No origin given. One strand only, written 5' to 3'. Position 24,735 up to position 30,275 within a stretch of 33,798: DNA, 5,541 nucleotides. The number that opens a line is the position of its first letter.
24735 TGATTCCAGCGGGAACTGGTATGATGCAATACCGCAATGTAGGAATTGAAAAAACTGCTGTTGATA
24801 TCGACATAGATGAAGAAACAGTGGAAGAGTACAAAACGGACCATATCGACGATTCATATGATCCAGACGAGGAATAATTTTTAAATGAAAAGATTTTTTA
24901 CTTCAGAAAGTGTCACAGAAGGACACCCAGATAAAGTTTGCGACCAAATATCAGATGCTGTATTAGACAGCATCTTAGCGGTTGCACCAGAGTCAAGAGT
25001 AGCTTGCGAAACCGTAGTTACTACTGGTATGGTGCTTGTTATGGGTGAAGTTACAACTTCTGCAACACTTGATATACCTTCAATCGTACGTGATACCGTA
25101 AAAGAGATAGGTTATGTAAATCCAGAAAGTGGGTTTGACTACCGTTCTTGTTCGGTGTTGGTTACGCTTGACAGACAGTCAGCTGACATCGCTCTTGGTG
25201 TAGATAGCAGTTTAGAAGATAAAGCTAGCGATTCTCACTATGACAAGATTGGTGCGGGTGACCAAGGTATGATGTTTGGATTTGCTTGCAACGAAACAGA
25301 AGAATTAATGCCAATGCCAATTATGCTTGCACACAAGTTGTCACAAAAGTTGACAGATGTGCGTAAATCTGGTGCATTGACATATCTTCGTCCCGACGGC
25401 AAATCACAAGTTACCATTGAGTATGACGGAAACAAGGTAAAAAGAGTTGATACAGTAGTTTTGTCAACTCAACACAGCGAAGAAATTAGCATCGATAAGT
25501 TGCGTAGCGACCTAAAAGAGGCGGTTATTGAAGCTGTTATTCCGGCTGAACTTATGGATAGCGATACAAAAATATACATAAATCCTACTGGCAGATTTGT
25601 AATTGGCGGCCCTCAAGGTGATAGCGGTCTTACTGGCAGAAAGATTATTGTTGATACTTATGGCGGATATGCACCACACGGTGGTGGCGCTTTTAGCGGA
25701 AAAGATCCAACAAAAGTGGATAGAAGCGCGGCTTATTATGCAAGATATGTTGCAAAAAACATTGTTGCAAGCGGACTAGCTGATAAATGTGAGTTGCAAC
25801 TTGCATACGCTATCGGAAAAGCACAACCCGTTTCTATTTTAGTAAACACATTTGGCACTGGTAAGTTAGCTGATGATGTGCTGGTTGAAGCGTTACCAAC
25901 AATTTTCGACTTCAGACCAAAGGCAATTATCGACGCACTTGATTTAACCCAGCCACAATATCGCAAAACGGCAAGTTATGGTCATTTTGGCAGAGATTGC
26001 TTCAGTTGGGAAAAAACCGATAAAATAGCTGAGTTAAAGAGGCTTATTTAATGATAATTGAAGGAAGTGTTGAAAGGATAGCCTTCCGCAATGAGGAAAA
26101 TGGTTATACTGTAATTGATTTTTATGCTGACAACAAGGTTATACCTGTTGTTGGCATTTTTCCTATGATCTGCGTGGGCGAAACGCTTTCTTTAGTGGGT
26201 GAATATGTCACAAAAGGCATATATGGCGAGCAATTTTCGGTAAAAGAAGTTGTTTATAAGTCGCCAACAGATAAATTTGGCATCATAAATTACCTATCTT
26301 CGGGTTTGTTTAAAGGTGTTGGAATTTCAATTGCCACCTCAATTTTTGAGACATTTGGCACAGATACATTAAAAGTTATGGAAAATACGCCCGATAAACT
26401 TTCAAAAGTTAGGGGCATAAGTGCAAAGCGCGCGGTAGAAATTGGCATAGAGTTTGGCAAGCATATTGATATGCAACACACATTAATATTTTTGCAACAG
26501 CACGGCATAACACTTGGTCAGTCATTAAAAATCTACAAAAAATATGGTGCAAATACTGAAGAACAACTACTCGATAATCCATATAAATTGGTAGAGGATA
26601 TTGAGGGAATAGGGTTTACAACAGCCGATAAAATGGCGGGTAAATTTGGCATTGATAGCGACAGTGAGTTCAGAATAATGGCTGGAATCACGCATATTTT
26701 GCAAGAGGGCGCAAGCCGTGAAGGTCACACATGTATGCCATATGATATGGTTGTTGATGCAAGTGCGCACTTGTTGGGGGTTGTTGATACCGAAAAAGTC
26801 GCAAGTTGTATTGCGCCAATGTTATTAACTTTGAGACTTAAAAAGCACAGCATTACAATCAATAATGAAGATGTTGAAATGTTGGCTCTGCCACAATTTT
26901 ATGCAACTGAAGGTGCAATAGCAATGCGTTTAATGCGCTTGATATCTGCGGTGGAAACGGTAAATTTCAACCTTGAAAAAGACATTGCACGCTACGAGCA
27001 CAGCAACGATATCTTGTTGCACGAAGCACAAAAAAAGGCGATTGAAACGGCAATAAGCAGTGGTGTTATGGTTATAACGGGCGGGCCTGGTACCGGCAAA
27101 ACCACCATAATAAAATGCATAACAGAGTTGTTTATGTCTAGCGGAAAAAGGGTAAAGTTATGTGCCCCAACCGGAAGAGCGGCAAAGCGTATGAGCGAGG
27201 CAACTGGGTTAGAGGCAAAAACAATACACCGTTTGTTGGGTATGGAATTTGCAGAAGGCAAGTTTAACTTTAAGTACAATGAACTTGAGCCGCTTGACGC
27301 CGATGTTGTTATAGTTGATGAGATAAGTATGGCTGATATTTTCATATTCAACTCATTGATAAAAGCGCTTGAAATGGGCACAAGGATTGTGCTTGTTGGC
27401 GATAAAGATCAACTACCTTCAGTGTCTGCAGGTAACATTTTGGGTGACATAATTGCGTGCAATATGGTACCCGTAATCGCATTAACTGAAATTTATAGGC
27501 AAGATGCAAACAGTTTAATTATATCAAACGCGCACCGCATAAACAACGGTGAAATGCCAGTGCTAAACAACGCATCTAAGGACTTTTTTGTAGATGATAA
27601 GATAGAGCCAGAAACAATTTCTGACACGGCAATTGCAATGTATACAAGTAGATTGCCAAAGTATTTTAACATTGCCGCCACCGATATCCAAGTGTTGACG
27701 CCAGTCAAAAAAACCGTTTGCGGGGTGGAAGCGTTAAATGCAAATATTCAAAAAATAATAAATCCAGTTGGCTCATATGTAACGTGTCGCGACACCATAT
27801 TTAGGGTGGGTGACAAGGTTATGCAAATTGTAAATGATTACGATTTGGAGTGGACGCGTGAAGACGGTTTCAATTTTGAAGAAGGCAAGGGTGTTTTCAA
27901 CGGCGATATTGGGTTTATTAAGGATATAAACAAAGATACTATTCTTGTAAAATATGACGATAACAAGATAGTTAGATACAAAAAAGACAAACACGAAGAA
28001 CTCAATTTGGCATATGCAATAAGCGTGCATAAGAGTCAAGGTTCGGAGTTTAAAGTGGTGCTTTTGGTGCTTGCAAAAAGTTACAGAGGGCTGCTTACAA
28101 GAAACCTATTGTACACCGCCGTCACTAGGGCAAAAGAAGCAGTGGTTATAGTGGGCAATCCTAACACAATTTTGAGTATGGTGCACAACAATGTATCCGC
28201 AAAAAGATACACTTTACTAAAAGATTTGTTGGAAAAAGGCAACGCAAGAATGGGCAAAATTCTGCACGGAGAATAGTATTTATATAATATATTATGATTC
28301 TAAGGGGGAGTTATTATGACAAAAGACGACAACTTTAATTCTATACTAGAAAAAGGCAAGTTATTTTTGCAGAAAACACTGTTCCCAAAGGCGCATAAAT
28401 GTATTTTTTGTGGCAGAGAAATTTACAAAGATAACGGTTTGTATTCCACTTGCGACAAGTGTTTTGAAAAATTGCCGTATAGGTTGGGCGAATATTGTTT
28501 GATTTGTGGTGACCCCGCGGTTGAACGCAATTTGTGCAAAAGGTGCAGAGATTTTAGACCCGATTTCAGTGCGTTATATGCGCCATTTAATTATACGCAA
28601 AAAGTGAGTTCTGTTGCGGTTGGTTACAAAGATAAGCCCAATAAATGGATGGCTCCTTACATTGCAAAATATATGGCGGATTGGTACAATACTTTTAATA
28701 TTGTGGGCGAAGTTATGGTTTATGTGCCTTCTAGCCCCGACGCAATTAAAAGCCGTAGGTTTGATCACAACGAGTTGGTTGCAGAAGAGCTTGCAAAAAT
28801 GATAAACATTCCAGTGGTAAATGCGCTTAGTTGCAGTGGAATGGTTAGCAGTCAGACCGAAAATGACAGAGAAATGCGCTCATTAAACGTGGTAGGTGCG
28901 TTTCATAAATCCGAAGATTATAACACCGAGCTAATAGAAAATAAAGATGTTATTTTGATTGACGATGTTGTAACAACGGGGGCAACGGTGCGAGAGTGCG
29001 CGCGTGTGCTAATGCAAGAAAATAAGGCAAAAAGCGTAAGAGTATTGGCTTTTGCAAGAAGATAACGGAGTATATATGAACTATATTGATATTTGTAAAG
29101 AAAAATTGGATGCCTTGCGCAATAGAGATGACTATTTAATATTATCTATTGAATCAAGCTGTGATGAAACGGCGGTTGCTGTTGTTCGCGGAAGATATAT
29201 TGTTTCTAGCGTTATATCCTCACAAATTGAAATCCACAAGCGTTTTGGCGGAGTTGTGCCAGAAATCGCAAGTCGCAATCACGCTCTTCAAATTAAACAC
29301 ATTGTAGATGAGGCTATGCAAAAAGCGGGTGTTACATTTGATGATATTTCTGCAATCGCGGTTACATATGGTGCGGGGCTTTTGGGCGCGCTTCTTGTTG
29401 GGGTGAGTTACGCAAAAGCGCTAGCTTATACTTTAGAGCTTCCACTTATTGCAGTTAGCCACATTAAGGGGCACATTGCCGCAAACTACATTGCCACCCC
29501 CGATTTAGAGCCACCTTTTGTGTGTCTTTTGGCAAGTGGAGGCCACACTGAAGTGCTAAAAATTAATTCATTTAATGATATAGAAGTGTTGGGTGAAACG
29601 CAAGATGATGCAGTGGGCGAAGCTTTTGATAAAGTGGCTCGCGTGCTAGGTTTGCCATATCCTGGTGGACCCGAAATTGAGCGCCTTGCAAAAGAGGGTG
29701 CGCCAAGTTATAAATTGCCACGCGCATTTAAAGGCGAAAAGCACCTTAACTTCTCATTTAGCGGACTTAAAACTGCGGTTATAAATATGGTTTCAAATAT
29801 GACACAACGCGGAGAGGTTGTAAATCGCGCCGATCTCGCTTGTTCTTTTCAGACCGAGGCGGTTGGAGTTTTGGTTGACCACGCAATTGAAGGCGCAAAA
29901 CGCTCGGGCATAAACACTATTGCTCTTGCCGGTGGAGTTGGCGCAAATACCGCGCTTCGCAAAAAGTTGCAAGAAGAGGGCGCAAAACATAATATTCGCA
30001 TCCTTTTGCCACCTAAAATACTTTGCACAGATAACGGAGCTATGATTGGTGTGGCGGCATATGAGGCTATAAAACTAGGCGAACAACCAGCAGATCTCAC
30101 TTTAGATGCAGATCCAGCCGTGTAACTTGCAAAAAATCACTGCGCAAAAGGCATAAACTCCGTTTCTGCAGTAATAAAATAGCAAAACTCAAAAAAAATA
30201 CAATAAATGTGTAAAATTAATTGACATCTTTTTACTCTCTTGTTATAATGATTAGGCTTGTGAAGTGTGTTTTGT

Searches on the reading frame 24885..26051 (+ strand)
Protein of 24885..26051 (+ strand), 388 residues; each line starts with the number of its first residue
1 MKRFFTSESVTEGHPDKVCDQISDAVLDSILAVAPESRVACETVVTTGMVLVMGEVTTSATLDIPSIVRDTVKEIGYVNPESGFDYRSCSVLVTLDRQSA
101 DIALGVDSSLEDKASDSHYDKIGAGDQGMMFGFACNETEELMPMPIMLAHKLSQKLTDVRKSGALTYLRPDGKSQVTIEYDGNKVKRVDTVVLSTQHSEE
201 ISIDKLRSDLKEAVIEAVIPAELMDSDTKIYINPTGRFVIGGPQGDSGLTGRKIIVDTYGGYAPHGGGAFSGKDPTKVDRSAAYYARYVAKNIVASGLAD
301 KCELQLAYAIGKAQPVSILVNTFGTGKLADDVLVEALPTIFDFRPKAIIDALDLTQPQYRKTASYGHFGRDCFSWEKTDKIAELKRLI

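Call 70: search_protein_families(library=pfam, proteins=[window:24885-26051:+], max_evalue=0.00001)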
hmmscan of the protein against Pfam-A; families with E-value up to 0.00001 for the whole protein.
window:24885-26051:+ (388 aa): 3 families
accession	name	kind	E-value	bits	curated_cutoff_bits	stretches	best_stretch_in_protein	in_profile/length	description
PF02773.21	S-AdoMet_synt_C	-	1.2e-67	226.5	25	1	240-377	1-138/138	S-adenosylmethionine synthetase, C-terminal domain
PF02772.21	S-AdoMet_synt_M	-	1.6e-51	173.9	29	1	121-238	1-120/120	S-adenosylmethionine synthetase, central domain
PF00438.25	S-AdoMet_synt_N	-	2.9e-43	146.9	33.1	1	3-100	2-99/99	S-adenosylmethionine synthetase, N-terminal domain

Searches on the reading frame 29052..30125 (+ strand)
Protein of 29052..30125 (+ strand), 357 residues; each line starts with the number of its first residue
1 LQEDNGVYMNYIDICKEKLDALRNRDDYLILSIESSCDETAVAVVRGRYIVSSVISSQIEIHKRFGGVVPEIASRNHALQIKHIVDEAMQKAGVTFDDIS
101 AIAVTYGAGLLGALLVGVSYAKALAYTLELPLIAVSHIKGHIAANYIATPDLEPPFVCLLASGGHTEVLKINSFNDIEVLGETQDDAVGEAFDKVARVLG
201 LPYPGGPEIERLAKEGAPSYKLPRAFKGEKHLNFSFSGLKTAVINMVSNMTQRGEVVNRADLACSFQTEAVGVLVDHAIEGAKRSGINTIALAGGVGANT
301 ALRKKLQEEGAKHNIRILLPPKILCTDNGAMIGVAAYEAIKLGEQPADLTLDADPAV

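Call 70: search_protein_families(library=pfam, proteins=[window:29052-30125:+], max_evalue=0.00001)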
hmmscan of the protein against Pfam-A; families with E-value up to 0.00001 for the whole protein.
window:29052-30125:+ (357 aa): 3 families
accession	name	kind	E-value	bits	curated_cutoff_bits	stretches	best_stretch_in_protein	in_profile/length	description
PF00814.31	TsaD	-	1.9e-93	313.5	24.8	1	50-333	2-263/264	tRNA N6-adenosine threonylcarbamoyltransferase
PF22521.2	HypF_C_2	-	1.1e-10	42.1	27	1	188-332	96-239/241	Carbamoyltransferase, Kae1-like Domain, second subdomain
PF02543.21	Carbam_trans_N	-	7.1e-06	26.1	24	0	130-335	125-345/346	Carbamoyltransferase N-terminus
